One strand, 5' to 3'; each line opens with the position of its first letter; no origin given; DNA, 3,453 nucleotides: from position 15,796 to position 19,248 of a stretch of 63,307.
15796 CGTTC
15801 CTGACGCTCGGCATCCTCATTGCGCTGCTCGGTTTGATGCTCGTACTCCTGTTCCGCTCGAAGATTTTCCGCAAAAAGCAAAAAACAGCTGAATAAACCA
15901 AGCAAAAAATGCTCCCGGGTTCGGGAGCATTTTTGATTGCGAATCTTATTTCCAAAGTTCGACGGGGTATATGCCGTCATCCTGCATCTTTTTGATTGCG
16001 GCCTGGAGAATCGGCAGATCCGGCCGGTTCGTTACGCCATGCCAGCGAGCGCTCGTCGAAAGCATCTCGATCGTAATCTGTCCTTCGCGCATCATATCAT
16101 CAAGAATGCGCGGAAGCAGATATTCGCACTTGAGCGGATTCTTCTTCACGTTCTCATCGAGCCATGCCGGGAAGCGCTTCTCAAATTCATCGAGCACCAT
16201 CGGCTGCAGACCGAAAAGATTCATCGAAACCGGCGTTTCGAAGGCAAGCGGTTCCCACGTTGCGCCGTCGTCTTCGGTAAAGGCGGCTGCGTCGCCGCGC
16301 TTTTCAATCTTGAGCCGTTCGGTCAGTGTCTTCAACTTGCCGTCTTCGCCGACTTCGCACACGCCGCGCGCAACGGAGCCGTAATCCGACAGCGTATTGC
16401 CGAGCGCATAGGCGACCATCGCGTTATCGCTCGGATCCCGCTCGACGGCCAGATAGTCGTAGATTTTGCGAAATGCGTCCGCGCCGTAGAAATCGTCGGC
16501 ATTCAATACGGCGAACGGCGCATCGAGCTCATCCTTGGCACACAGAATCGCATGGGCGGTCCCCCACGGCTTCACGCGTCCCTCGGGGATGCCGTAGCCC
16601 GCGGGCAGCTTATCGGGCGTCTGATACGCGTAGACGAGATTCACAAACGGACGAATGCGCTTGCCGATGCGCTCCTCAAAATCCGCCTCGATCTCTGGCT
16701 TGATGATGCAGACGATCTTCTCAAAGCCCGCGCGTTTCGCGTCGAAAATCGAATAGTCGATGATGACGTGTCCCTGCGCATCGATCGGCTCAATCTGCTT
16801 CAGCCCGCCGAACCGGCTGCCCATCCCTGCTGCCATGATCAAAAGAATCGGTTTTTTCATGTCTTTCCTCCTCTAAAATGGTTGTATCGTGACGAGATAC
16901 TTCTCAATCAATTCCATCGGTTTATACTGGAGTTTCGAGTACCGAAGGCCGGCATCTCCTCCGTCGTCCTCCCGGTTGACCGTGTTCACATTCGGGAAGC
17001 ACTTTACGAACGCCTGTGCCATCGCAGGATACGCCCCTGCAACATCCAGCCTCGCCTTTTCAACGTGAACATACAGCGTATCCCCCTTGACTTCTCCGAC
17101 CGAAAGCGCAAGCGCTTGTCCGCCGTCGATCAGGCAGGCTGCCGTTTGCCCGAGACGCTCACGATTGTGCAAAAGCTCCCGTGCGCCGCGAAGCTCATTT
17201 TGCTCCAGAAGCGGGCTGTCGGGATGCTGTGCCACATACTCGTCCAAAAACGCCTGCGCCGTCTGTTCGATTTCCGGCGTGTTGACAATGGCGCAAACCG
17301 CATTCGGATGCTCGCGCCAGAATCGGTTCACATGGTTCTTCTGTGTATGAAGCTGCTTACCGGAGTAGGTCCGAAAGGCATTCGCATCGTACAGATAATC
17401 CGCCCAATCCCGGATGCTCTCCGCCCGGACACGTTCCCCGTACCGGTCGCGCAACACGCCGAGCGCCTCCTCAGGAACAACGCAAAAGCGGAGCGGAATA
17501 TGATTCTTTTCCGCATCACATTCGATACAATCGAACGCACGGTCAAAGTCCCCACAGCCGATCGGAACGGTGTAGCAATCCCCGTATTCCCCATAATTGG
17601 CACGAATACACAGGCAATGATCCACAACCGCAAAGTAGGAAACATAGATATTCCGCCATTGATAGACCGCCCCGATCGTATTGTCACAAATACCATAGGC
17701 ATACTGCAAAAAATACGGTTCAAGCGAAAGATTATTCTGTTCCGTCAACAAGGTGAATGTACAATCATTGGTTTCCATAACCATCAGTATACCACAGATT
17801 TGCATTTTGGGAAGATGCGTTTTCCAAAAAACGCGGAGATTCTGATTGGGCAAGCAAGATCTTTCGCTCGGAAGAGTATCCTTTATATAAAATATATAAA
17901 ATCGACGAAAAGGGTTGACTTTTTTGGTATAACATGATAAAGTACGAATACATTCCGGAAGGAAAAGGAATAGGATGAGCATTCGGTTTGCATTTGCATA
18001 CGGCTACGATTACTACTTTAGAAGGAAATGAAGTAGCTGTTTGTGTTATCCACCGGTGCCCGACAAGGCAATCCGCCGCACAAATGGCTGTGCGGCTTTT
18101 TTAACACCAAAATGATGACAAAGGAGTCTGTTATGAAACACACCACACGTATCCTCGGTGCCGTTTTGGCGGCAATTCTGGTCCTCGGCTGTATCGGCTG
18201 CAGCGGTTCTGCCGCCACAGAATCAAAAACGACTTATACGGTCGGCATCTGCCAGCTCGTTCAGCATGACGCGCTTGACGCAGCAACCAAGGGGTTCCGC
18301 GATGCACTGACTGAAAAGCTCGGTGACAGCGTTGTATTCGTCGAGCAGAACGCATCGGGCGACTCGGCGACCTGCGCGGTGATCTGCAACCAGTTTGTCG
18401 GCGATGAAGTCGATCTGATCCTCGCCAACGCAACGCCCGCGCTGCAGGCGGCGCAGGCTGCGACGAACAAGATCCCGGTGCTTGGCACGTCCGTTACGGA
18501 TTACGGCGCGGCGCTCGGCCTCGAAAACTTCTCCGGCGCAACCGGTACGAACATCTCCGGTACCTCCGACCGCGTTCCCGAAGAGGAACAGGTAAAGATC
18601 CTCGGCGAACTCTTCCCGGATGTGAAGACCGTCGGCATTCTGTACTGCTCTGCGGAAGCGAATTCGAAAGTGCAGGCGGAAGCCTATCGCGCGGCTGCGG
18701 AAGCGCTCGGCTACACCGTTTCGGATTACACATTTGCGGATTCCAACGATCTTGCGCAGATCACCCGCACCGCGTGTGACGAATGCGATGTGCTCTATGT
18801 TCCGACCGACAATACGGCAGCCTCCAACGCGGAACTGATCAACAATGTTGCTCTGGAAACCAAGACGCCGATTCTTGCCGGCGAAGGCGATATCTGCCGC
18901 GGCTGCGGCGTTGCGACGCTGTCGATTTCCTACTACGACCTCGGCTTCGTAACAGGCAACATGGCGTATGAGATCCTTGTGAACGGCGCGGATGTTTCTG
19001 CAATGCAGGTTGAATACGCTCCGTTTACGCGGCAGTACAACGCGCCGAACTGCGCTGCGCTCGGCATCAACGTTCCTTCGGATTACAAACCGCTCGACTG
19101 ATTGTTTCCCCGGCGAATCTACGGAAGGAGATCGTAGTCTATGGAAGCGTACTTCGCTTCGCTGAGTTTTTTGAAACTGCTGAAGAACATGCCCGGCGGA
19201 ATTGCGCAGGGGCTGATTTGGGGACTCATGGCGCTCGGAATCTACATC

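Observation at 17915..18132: Tyr/Phe-rich leader-peptide attenuator upstream of a COG2984-type ABC importer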

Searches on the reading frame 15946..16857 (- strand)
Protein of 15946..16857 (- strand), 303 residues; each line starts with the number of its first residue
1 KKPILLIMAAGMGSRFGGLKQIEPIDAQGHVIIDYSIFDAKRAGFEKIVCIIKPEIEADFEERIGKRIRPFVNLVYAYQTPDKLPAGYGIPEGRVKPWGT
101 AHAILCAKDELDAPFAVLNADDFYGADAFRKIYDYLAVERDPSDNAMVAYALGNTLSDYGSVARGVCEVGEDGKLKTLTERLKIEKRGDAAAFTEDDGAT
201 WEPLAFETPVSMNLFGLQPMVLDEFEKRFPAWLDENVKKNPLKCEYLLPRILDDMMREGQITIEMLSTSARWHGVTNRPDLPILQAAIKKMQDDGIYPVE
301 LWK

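Call 9: search_protein_families(library=pfam, proteins=[window:15946-16857:-])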
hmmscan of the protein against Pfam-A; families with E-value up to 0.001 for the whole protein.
window:15946-16857:- (303 aa): 2 families
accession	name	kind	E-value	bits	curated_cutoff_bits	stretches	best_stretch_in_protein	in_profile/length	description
PF00483.29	NTP_transferase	-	1.2e-10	41.8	21.2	1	6-186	3-168/245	Nucleotidyl transferase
PF12804.13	NTP_transf_3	-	7.3e-06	26.7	27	1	6-58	2-53/160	MobA-like NTP transferase domain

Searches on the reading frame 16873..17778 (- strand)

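Call 9: search_protein_families(library=pfam, proteins=[window:16873-17778:-])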
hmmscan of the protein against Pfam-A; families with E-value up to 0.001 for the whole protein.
window:16873-17778:- (301 aa): 1 family
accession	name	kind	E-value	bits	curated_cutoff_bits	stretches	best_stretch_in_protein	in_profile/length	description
PF09924.15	LPG_synthase_C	-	1.1e-29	103.9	27.5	1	29-296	7-297/298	Phosphatidylglycerol lysyltransferase, C-terminal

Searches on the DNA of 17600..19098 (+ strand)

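Call 4: search_rna_families(source=window, start=17600, end=18400, threshold=evalue, max_evalue=10, show_alignments=3)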
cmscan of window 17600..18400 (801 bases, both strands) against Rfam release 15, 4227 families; matches with E-value up to 10: 3.
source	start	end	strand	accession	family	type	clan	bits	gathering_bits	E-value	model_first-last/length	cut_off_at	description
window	18176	18217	+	RF00039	DicF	Gene; antisense;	-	15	48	2.2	1-52/52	no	DicF RNA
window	18095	18146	-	RF02108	DLEU2_4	Gene; lncRNA;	-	13.6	40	6.6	1-58/58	no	Deleted in lymphocytic leukemia 2 conserved region 4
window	18108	18132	+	RF01133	sR3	Gene; snRNA; snoRNA; CD-box;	-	9.9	41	8.6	1-55/55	no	Small nucleolar RNA sR3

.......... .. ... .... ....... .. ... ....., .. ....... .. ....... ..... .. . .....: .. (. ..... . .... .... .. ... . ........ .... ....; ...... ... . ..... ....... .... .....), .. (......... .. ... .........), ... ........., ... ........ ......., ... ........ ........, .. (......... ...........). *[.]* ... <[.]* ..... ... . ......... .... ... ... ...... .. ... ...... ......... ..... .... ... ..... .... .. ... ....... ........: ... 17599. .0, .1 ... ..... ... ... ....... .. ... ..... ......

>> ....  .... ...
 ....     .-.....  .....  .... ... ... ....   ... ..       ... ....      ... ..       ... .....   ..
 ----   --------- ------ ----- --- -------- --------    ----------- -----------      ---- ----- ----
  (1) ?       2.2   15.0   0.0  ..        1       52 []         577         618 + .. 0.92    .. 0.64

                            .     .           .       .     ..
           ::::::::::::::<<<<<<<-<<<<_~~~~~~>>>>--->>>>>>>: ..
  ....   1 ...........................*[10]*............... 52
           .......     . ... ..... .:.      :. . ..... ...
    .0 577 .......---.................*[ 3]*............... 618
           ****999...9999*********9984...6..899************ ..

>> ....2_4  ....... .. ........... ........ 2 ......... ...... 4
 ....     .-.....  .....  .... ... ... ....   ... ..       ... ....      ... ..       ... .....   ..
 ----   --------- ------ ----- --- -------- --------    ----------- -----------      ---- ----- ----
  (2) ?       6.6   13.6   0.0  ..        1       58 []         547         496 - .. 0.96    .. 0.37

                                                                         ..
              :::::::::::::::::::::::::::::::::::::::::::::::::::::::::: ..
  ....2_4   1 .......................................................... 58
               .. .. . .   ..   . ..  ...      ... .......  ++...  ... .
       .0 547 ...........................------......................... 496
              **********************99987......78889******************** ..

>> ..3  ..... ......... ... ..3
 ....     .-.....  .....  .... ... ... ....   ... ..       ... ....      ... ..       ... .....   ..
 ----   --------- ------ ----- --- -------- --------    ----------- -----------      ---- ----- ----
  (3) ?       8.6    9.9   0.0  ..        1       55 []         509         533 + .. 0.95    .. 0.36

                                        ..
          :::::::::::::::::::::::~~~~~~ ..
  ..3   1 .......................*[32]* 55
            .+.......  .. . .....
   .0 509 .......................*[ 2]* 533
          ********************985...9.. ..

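Call 39: search_rna_families(sources=[L005, L008, L009, L010, L014, L016, L018, L020, L021, L022, L023, L026, L027, L028, L030, L032, L036, L037, L038, L041], threshold=gathering)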
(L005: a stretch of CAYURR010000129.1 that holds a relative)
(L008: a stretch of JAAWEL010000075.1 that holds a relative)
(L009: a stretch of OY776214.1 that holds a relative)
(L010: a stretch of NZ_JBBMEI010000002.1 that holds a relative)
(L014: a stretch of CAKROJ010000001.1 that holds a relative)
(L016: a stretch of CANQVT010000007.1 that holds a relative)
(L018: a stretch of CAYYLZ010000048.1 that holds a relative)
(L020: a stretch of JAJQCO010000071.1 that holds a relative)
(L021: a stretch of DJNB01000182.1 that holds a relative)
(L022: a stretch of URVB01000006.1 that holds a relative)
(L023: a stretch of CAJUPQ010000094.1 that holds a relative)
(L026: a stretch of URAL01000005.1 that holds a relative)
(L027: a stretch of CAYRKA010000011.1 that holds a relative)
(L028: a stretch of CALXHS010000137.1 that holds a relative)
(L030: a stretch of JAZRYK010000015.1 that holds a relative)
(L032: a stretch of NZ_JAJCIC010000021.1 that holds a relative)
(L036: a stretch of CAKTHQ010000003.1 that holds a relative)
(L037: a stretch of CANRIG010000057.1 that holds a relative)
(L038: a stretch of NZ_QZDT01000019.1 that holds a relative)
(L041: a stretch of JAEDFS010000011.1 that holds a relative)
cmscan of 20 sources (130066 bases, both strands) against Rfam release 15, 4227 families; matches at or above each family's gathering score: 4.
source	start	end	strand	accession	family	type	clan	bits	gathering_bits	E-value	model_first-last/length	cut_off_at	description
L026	2228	2478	-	RF00230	T-box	Cis-reg; leader;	-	107.9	93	1.4e-22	1-219/219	no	T-box leader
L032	359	516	-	RF01699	Clostridiales-1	Gene; sRNA;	-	106.6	48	7e-23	1-166/166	no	Clostridiales-1 RNA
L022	2705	2844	-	RF00050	FMN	Cis-reg; riboswitch;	-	101.1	66.2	5.5e-22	1-138/138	no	FMN riboswitch aptamer (RFN element)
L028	1809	1879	+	RF01734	Fluoride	Cis-reg; riboswitch;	-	45.6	34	4.1e-09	1-64/64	no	Fluoride riboswitch aptamer (crcB RNA motif)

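Call 67: search_rna_families(sources=[L012, L017, L029, L039, L059, L071, L044, L001, L003, L007, L011, L013, L015, L024, L034, L040, L045, L056, L087, L093], threshold=gathering)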
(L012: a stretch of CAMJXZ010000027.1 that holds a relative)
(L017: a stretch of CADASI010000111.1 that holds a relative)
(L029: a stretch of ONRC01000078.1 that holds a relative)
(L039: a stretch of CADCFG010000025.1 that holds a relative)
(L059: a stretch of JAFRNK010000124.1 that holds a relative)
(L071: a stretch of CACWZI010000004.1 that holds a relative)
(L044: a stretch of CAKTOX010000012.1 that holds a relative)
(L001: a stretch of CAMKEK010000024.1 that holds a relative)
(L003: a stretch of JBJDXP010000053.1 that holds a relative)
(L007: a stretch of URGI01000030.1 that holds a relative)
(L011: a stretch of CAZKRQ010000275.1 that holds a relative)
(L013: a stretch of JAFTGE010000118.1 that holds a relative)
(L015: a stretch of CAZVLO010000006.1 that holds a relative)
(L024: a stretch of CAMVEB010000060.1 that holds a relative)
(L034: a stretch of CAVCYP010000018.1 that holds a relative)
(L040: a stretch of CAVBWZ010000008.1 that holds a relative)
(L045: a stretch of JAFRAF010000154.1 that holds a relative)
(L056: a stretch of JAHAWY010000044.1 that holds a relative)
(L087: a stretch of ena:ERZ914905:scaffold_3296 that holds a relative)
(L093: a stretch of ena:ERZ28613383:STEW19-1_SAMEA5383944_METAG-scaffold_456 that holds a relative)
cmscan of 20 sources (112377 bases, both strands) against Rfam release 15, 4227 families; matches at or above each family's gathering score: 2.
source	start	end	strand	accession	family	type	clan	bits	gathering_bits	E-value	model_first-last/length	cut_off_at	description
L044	2219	2466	-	RF00230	T-box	Cis-reg; leader;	-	103.1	93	2.1e-21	1-219/219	no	T-box leader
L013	893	985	-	RF00504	Glycine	Cis-reg; riboswitch;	CL00125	66.1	32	2.9e-11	1-94/94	no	Glycine riboswitch aptamer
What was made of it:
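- Tried and rejected: Rfam on 40 related loci found no family in any leader (calls 39, 67).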

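Call 71: search_rna_families(source=L026, start=2150, end=2560, threshold=gathering, show_alignments=1)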
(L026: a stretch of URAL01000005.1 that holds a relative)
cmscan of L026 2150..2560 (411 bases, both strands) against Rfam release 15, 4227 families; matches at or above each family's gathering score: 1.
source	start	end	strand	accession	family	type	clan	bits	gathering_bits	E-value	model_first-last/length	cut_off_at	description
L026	2228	2478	-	RF00230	T-box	Cis-reg; leader;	-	107.9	93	4.4e-25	1-219/219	no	T-box leader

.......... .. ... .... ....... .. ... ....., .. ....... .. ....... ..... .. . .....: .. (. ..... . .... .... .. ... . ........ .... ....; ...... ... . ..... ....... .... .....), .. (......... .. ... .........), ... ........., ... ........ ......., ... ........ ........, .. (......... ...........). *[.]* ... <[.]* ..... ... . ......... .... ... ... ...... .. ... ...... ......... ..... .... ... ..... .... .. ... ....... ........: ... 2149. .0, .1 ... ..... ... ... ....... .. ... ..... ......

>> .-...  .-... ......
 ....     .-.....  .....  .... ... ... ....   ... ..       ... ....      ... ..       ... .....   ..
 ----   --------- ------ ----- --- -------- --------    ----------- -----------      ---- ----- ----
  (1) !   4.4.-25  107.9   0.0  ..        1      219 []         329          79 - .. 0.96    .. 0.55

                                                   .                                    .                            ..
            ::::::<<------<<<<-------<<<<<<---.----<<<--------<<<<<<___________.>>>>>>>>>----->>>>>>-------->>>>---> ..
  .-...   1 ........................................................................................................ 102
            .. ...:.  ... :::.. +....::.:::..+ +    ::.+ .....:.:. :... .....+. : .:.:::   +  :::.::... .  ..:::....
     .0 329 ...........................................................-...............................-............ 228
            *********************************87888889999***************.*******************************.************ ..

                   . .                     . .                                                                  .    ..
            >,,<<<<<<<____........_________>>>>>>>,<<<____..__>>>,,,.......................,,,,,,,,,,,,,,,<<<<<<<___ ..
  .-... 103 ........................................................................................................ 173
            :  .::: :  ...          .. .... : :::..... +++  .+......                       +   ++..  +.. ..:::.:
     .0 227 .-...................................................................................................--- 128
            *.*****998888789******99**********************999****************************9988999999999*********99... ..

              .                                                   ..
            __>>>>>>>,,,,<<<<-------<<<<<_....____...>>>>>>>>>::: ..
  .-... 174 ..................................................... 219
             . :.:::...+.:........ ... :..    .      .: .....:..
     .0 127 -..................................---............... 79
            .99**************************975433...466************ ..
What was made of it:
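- On T-box leader: The same model readily finds T-boxes in L026 and L044 on the other strand (calls 39, 67, 71).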
